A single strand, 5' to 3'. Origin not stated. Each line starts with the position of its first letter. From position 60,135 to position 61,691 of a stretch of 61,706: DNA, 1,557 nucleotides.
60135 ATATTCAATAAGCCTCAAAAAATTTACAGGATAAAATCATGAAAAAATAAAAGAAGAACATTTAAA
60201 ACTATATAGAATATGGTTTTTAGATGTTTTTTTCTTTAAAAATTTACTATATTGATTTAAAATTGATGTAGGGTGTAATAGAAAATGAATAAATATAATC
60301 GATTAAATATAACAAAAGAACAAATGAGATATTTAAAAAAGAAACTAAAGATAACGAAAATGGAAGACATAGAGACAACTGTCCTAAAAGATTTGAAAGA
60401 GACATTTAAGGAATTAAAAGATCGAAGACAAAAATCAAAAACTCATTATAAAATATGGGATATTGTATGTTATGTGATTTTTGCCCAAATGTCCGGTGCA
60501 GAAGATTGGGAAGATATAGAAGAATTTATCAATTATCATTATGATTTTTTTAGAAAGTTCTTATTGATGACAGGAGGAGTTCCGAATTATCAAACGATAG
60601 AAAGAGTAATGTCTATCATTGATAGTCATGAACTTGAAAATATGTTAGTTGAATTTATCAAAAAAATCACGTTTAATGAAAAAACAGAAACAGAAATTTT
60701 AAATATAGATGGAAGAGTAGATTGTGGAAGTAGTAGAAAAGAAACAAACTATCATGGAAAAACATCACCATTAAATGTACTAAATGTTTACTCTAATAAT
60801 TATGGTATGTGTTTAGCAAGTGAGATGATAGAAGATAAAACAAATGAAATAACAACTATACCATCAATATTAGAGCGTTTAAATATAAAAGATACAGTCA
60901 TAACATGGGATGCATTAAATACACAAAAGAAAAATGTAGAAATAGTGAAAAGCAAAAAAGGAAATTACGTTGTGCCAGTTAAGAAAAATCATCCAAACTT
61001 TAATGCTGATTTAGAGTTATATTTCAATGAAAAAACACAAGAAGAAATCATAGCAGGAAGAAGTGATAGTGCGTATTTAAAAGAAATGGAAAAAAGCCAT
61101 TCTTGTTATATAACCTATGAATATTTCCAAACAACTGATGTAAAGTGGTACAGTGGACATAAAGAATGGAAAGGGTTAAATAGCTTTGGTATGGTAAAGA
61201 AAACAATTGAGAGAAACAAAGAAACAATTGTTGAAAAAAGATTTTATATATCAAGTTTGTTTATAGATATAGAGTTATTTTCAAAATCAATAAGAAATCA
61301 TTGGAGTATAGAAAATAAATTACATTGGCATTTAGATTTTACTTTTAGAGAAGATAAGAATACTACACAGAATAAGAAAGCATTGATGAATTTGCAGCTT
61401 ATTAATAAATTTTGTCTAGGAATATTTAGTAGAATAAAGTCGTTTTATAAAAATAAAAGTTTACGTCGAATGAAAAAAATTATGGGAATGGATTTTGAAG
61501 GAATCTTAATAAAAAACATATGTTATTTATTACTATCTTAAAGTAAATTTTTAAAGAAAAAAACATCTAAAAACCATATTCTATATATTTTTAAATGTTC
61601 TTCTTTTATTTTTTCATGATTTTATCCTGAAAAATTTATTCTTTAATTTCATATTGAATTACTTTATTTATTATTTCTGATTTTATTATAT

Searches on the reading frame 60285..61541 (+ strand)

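Call 15: search_protein_families(library=phrogs, proteins=[window:60285-61541:+], max_evalue=0.001)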
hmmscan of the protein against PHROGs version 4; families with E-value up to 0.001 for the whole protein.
window:60285-61541:+ (418 aa): 2 families
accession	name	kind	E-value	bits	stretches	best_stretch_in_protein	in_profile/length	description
phrog_16731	-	unknown function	5.7e-53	180.9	1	90-403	2-298/312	-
phrog_33236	-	unknown function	2.8e-22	80.5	1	209-405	2-186/196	-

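Call 22: search_protein_families(library=pfam, proteins=[window:60285-61541:+], max_evalue=0.001)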
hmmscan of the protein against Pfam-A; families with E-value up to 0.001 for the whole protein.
window:60285-61541:+ (418 aa): 2 families
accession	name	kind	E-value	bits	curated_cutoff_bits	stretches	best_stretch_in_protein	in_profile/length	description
PF13808.11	DDE_Tnp_1_assoc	-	1.9e-22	79.6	32.3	1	39-124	2-87/88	DDE_Tnp_1-associated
PF01609.27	DDE_Tnp_1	-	1.2e-06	28.9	23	1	157-365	29-185/200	Transposase DDE domain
